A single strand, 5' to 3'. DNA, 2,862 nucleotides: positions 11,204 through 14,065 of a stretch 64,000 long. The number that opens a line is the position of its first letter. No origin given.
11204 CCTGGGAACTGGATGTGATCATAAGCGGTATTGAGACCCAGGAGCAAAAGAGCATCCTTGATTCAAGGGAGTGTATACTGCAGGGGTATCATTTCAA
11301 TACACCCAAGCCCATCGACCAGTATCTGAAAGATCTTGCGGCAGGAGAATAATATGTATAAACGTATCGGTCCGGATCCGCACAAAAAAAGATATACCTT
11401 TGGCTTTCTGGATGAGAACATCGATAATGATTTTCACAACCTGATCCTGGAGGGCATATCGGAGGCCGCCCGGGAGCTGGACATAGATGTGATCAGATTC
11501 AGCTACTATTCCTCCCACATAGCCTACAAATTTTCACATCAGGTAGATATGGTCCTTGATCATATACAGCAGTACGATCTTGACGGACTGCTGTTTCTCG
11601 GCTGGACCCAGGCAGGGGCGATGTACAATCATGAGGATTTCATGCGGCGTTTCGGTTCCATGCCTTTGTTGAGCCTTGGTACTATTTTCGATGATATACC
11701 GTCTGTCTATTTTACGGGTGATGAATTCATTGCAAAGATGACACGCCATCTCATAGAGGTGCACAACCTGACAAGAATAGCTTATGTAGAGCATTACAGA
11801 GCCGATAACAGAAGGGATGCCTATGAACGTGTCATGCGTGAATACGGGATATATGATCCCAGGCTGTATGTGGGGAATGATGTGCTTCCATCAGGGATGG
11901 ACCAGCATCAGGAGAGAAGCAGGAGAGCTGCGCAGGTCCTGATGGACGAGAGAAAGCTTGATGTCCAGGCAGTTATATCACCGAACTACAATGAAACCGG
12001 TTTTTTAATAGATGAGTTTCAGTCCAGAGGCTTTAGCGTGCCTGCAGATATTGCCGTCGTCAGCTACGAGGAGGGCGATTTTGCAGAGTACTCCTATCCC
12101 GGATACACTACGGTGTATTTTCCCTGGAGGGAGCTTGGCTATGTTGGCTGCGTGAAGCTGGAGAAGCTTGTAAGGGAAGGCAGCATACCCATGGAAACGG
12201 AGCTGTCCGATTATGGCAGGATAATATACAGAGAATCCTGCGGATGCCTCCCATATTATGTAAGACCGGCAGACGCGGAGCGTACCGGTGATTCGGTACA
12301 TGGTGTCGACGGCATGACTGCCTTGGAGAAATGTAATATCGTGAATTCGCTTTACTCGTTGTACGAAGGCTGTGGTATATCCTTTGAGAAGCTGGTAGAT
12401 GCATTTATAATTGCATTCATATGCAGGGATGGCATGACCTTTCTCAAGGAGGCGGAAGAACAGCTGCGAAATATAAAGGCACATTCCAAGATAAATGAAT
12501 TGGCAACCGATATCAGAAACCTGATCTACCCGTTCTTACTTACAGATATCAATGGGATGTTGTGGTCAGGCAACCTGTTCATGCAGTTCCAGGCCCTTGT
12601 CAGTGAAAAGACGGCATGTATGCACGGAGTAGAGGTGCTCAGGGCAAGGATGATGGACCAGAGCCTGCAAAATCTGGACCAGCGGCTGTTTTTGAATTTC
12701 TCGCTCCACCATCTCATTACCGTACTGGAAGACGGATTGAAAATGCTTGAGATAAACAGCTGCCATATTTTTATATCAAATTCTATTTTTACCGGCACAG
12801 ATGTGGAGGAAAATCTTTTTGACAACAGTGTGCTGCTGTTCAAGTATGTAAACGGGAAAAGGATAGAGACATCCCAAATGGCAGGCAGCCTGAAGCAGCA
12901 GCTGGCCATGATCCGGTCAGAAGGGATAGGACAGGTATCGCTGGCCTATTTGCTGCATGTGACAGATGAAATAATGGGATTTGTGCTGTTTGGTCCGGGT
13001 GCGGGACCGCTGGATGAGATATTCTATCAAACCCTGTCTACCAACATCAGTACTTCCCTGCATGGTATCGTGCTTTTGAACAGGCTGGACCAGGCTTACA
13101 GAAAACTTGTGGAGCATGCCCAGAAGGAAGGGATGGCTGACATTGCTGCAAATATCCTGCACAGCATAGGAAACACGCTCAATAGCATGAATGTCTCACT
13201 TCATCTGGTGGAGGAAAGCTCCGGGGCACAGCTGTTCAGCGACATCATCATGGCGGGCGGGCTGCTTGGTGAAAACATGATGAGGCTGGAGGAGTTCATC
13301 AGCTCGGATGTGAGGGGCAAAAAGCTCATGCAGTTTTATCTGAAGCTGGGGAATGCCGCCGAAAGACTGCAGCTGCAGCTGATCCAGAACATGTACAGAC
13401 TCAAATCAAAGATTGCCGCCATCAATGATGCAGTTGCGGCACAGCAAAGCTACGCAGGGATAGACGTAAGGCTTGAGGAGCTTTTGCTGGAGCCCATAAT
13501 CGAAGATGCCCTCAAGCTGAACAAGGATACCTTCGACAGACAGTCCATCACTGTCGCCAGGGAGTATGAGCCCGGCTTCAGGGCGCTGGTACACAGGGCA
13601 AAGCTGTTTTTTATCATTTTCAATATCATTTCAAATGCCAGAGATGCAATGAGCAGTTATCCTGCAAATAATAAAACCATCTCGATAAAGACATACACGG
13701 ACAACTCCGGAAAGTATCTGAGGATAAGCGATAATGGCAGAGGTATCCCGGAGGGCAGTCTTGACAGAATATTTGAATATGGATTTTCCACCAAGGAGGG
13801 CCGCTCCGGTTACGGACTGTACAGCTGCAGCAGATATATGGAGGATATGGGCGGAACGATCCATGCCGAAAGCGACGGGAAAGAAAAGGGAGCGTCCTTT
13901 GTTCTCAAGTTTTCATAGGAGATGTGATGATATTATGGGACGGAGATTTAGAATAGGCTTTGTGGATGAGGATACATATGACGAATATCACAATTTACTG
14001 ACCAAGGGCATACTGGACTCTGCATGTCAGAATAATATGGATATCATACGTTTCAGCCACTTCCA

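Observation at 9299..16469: Operon coupling two paralogous soluble LacI-core::histidine kinases to a REC-GGDEF regulator with a dead EAL domain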

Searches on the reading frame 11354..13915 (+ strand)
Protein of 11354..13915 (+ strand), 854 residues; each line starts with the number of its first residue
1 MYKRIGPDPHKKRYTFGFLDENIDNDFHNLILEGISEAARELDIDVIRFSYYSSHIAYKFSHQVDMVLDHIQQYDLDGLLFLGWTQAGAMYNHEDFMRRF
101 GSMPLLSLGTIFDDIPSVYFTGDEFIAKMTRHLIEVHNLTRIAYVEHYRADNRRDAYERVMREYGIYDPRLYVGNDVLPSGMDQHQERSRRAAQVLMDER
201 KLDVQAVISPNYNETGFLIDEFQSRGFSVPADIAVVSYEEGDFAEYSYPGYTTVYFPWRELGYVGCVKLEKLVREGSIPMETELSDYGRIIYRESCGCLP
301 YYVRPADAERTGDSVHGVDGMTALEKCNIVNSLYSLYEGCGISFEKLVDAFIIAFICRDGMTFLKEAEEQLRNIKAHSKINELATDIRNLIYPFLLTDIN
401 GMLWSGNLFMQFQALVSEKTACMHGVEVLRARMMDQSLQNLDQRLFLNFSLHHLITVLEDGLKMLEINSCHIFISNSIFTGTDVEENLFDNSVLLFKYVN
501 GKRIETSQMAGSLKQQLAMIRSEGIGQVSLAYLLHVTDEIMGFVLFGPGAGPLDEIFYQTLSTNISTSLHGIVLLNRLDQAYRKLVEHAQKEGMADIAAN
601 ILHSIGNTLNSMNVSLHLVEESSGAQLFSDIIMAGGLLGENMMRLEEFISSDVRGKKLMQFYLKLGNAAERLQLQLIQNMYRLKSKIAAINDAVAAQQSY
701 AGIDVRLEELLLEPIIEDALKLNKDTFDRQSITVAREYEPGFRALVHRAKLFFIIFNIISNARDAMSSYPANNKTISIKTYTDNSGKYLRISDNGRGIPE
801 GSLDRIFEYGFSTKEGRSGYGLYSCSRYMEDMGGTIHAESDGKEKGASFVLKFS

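Call 3: search_protein_families(library=pfam, proteins=[window:11354-13915:+], max_evalue=0.1)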
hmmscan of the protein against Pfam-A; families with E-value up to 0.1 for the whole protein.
window:11354-13915:+ (854 aa): 4 families
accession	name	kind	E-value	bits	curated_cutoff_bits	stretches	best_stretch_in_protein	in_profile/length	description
PF02518.31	HATPase_c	-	1.2e-18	68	26.4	1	750-853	5-107/111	Histidine kinase-, DNA gyrase B-, and HSP90-like ATPase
PF13377.12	Peripla_BP_3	-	1.2e-17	65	26.5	1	131-296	2-167/167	Periplasmic binding protein-like domain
PF13589.12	HATPase_c_3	-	0.00019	21.9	25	1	754-824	6-79/137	Histidine kinase-, DNA gyrase B-, and HSP90-like ATPase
PF14501.12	HATPase_c_5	-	0.0022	18.3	22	1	749-843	4-93/102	GHKL domain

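Call 4: search_protein_families(library=ncbifam, proteins=[window:11354-13915:+], max_evalue=0.1)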
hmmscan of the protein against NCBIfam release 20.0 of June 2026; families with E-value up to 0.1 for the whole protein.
window:11354-13915:+ (854 aa): 61 families (the best 25 are shown)
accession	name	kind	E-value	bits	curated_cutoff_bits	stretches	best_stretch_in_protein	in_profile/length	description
NF008298.1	PRK11086.1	subfamily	1.4e-16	60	520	1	749-850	422-520/529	DcuS/MalK family sensor histidine kinase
NF008468.0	PRK11360.1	equivalog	6.1e-16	57.9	646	1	708-852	463-605/616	two-component system sensor histidine kinase AtoS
NF046044.1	PnpS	equivalog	4.9e-14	52.1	400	1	702-853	237-389/390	two-component system histidine kinase PnpS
NF041945.1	LuxN_Vibrio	equivalog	1.4e-12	46.6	1550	1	748-844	576-671/839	quorum-sensing autoinducer 1 sensor kinase/phosphatase LuxN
NF038334.1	malate_HK_MalK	exception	3.4e-12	45.8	800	1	750-852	423-522/533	malate sensor histidine kinase MalK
NF007688.0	PRK10364.1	equivalog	6.7e-12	44.9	479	1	705-852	305-448/460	two-component system sensor histidine kinase ZraS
NF052574.1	HisKinEspCMyxo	equivalog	1.3e-11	43.4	1200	1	715-850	496-632/785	serine histidine kinase EspC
NF010411.0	PRK13837.1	equivalog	5.7e-11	41.2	647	1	748-851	558-671/828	two-component system VirA-like sensor kinase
TIGR02916.1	PEP_his_kin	equivalog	5.8e-11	41.7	300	1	713-851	546-676/679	XrtA/PEP-CTERM system histidine kinase PrsK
NF010076.0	PRK13557.1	subfamily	3e-10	39.2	631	1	711-853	238-392/540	histidine kinase famiy protein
NF053867.1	SprKinKinDBac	equivalog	3.5e-10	38.9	775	1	754-847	401-489/500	sporulation kinase KinD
TIGR02938.1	nifL_nitrog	equivalog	8.3e-10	37.8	242.45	1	678-851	319-490/494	nitrogen fixation negative regulator NifL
NF047405.1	SensHisKinSapS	equivalog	1.1e-09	38.1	550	1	705-853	183-331/341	two-component system sensor histidine kinase SapS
NF052573.1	HisKinEspAMyxo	equivalog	1.1e-09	37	1400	1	675-851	430-607/755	serine histidine kinase EspA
NF041777.1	sens_FixL_Rhizob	equivalog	1.5e-09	37.1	850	1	713-851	340-477/485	sensor protein FixL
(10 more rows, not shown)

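Call 7: search_solved_structures(query=window:11354-13915:+, show_alignments=2, max_evalue=0.01)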
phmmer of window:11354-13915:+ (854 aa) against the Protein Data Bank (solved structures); distinct sequences matched with E-value up to 0.01: 36.
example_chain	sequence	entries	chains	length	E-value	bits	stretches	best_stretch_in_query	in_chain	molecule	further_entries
3d36_A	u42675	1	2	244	1e-07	34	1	742-842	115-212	Sporulation kinase B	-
9jfj_A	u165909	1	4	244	1.6e-06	30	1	750-851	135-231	Sensor histidine kinase ZraS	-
2o20_A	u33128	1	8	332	3.9e-06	28.8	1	64-280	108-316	Catabolite control protein A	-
4gcz_A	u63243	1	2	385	6.9e-06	27.9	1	707-849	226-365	Blue-light photoreceptor, Sensor protein fixL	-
8a3u_A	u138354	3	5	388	7.1e-06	27.9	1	707-849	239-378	Putative Sensory box protein,Sensor protein FixL | Putative Sensory box protein,Putative Sensory box protein,Sensor protein FixL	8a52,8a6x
8a7f_A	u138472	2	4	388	7.1e-06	27.9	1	707-849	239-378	Putative Sensory box protein,Sensor protein FixL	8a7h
9qq6_A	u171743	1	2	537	1e-05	27.4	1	712-847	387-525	histidine kinase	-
9qjg_A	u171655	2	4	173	4.3e-05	25.3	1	735-841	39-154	histidine kinase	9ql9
3a0t_A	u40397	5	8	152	4.4e-05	25.3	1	715-852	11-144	Sensor protein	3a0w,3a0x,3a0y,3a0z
8u4x_A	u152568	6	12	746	8.2e-05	24.4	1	705-841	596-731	histidine kinase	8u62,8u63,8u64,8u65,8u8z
9nt3_D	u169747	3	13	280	0.00012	23.9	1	14-279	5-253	Ancestral LacI Transcription Factor | LacI Transcription Factor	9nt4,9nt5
3a0r_A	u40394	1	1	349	0.00014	23.6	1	701-851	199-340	Sensor protein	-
8vc9_A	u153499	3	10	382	0.00027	22.6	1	735-841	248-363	Leptospira virulence regulator B (LvrB) | histidine kinase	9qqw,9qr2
6paj_A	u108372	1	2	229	0.00029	22.6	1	758-853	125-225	Sensor protein SrrB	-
2rgy_A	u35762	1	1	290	0.0004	22.1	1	157-262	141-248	Transcriptional regulator, LacI family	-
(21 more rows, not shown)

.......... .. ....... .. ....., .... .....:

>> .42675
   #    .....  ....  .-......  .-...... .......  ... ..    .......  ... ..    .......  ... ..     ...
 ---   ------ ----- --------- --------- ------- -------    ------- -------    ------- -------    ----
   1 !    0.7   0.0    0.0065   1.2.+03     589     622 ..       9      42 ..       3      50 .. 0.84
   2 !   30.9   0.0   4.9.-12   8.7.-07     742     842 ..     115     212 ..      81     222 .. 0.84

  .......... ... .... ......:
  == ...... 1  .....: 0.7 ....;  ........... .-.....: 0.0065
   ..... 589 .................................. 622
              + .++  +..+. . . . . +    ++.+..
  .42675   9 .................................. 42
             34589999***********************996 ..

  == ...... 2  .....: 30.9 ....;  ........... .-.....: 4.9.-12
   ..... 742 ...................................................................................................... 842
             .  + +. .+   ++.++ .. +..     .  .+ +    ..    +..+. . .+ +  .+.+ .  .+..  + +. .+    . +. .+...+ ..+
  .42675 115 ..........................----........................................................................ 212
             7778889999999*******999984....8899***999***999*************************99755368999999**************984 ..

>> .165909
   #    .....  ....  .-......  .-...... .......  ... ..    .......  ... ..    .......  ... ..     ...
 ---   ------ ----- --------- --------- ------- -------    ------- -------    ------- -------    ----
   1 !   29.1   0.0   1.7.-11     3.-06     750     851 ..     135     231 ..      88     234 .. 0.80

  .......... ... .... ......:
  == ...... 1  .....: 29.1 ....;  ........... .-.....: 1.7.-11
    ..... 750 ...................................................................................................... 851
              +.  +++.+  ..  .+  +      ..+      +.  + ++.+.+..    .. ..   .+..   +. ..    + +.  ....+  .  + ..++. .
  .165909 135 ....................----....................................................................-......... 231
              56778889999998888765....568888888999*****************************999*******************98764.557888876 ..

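Call 8: find_homologous_proteins(query=window:11354-13915:+, max_evalue=0.00001)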
Query window:11354-13915:+ (854 aa): 174 proteins with E <= 0.00001 among 8000 candidates; the best 120 are listed.
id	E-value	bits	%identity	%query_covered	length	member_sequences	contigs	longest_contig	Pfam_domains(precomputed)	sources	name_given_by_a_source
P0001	0.0e+0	1937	100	100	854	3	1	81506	PF13377.13,PF02518.32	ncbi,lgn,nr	ncbi:MAG: substrate-binding domain-containing protein [Clostridiaceae bacterium]|nr:substrate-bindin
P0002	0.0e+0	1627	84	100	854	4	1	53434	PF13377.13,PF02518.32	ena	-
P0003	0.0e+0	1599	82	100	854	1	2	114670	PF13377.13,PF02518.32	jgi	jgi:signal transduction histidine kinase/DNA-binding LacI/PurR family transcriptional regulator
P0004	0.0e+0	1556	80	100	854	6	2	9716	PF13377.13,PF02518.32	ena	-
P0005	0.0e+0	1540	80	99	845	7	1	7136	PF13377.13,PF02518.32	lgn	-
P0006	0.0e+0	1493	76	99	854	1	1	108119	PF13377.13,PF02518.32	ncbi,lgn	-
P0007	0.0e+0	1280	65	100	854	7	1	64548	PF13377.13,PF02518.32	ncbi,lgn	-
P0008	0.0e+0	1265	65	100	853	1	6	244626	PF13377.13,PF02518.32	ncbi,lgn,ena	-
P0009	0.0e+0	1236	63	100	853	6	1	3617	PF13377.13,PF02518.32,PF13589.13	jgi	-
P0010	0.0e+0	1203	63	100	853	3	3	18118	PF13377.13,PF02518.32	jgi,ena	-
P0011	0.0e+0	1178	61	100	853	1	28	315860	PF13377.13,PF00532.28,PF02518.32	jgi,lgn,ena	-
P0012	0.0e+0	1157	62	99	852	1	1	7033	PF13377.13,PF02518.32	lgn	-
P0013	0.0e+0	1144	60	100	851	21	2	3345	PF13377.13,PF02518.32,PF13589.13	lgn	-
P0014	0.0e+0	1129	59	99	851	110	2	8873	PF13377.13,PF02518.32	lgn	-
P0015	0.0e+0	1119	59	99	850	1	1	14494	PF13377.13,PF02518.32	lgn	-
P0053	1.1e-257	876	49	99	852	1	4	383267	PF13377.13,PF02518.32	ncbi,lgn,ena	-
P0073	4.9e-105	371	30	97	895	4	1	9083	PF13377.13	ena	-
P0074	9.6e-69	251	30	67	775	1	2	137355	PF13377.13,PF00990.27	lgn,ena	-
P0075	5.9e-65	238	34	32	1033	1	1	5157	PF13377.13,PF00532.28,PF13407.13,PF08448.17,PF02518.32,PF14501.13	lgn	-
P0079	2.2e-38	150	34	32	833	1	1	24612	PF17152.11,PF00672.31,PF13185.13,PF12860.14,PF01590.33,PF02518.32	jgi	jgi:PAS domain S-box-containing protein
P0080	1.2e-22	98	24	57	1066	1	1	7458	PF13377.13,PF00532.28,PF13185.13,PF13407.13,PF01590.33,PF02518.32,PF13492.13,PF00512.32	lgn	-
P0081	9.3e-21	92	22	68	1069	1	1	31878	PF13377.13,PF00532.28,PF13185.13,PF13407.13,PF01590.33,PF02518.32,PF13492.13,PF00512.32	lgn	-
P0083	1.6e-20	91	22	69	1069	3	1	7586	PF13377.13,PF00532.28,PF13185.13,PF13407.13,PF01590.33,PF02518.32,PF13492.13,PF00512.32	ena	-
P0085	1.8e-19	88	22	68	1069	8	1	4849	PF13377.13,PF00532.28,PF13185.13,PF13407.13,PF01590.33,PF02518.32,PF13492.13,PF00512.32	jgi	jgi:DNA-binding LacI/PurR family transcriptional regulator/signal transduction histidine kinase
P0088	3.7e-19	87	22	69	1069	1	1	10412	PF13377.13,PF00532.28,PF13185.13,PF13407.13,PF01590.33,PF02518.32,PF13492.13,PF00512.32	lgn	-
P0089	3.7e-19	87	22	69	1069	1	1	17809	PF13377.13,PF00532.28,PF13185.13,PF13407.13,PF01590.33,PF02518.32,PF13492.13,PF00512.32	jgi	jgi:signal transduction histidine kinase/DNA-binding LacI/PurR family transcriptional regulator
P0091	1.9e-18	84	22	69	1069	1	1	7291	PF13377.13,PF00532.28,PF13185.13,PF13407.13,PF01590.33,PF02518.32,PF13492.13,PF00512.32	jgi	jgi:DNA-binding LacI/PurR family transcriptional regulator/signal transduction histidine kinase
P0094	4.1e-18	83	22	69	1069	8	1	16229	PF13377.13,PF00532.28,PF13185.13,PF13407.13,PF01590.33,PF02518.32,PF13492.13,PF00512.32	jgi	jgi:DNA-binding LacI/PurR family transcriptional regulator/signal transduction histidine kinase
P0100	1.2e-17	82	22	69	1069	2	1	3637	PF13377.13,PF00532.28,PF13185.13,PF13407.13,PF01590.33,PF02518.32,PF13492.13,PF00512.32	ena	-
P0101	1.2e-17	82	22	68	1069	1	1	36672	PF13377.13,PF00532.28,PF13185.13,PF13407.13,PF01590.33,PF02518.32,PF13492.13,PF00512.32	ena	-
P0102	1.3e-17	82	22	69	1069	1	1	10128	PF13377.13,PF00532.28,PF13185.13,PF13407.13,PF01590.33,PF02518.32,PF13492.13,PF00512.32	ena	-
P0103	1.3e-17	82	22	69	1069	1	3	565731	PF13377.13,PF00532.28,PF13185.13,PF13407.13,PF01590.33,PF02518.32,PF13492.13,PF00512.32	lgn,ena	-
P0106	1.7e-17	81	22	69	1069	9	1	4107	PF13377.13,PF00532.28,PF13185.13,PF13407.13,PF01590.33,PF02518.32,PF13492.13,PF00512.32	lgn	-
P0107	2.1e-17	81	25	57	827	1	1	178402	PF13377.13,PF00532.28,PF13407.13,PF07228.18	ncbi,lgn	ncbi:MAG: SpoIIE family protein phosphatase [Myxococcota bacterium]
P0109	2.7e-17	81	22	69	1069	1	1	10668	PF13377.13,PF00532.28,PF13185.13,PF13407.13,PF01590.33,PF02518.32,PF13492.13,PF00512.32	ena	-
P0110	2.8e-17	81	22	69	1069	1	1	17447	PF13377.13,PF00532.28,PF13185.13,PF13407.13,PF01590.33,PF02518.32,PF13492.13,PF00512.32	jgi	jgi:DNA-binding LacI/PurR family transcriptional regulator/signal transduction histidine kinase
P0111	3.0e-17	80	22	69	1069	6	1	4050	PF13377.13,PF00532.28,PF13185.13,PF13407.13,PF01590.33,PF02518.32,PF13492.13,PF00512.32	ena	-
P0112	4.2e-17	80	22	69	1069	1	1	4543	PF13377.13,PF00532.28,PF13185.13,PF13407.13,PF01590.33,PF02518.32,PF13492.13,PF00512.32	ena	-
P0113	4.3e-17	80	22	69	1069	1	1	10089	PF13377.13,PF00532.28,PF13185.13,PF13407.13,PF01590.33,PF02518.32,PF13492.13,PF00512.32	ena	-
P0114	4.9e-17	80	21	69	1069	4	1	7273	PF13377.13,PF00532.28,PF13185.13,PF13407.13,PF01590.33,PF02518.32,PF13492.13,PF00512.32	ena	-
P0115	5.7e-17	80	22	68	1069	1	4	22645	PF13377.13,PF00532.28,PF13185.13,PF13407.13,PF01590.33,PF02518.32,PF13492.13,PF00512.32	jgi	jgi:DNA-binding LacI/PurR family transcriptional regulator/signal transduction histidine kinase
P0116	5.8e-17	80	22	68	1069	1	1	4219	PF13377.13,PF00532.28,PF13185.13,PF13407.13,PF01590.33,PF02518.32,PF13492.13,PF00512.32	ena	-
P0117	6.2e-17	79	22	68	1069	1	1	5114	PF13377.13,PF00532.28,PF13185.13,PF13407.13,PF01590.33,PF02518.32,PF13492.13,PF00512.32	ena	-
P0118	6.4e-17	79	22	69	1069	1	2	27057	PF13377.13,PF00532.28,PF13185.13,PF13407.13,PF01590.33,PF02518.32,PF13492.13,PF00512.32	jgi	jgi:signal transduction histidine kinase/DNA-binding LacI/PurR family transcriptional regulator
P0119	7.1e-17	79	22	69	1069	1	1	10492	PF13377.13,PF00532.28,PF13185.13,PF13407.13,PF01590.33,PF02518.32,PF13492.13,PF00512.32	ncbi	-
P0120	7.9e-17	79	22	69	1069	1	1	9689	PF13377.13,PF00532.28,PF13185.13,PF13407.13,PF01590.33,PF02518.32,PF13492.13,PF00512.32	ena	-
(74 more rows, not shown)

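Call 11: find_encoding_contigs(protein=P0011, flank=8000, max_places=3)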
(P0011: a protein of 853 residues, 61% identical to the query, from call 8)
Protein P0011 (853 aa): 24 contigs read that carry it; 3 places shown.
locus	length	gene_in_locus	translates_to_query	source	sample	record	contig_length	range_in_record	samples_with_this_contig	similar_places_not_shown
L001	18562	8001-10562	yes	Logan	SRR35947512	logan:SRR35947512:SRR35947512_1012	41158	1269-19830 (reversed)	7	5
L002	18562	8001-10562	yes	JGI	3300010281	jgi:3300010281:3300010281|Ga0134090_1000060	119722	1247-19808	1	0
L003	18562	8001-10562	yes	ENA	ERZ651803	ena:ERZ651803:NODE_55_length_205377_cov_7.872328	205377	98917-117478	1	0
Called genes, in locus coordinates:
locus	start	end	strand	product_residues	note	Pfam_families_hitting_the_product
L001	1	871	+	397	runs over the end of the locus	PF01321:Creatinase_N, PF00557:Peptidase_M24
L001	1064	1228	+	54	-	PF12655:CDIF630_02480-like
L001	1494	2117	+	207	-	-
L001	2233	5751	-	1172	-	PF01855:POR_N, PF17147:PFOR_II, PF01558:POR, PF10371:EKR, PF12838:Fer4_7, PF13183:Fer4_8, PF13237:Fer4_10, PF13484:Fer4_16, +6 more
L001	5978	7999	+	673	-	PF00072:Response_reg, PF00990:GGDEF, PF00563:EAL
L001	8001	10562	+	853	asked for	PF00532:Peripla_BP_1 (faint), PF13377:Peripla_BP_3, PF02518:HATPase_c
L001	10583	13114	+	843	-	PF13377:Peripla_BP_3, PF02518:HATPase_c, PF14501:HATPase_c_5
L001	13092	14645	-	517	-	PF01554:MatE (weak), PF01943:Polysacc_synt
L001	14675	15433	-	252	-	PF20085:TGL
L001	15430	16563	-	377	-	-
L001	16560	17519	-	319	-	PF13517:FG-GAP_3 (faint)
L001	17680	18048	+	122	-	PF00072:Response_reg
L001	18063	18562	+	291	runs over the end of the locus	PF13690:CheX (weak)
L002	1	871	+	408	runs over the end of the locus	PF01321:Creatinase_N, PF00557:Peptidase_M24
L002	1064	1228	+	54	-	PF12655:CDIF630_02480-like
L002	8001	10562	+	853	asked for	PF00532:Peripla_BP_1 (faint), PF13377:Peripla_BP_3, PF02518:HATPase_c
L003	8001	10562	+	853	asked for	PF00532:Peripla_BP_1 (faint), PF13377:Peripla_BP_3, PF02518:HATPase_c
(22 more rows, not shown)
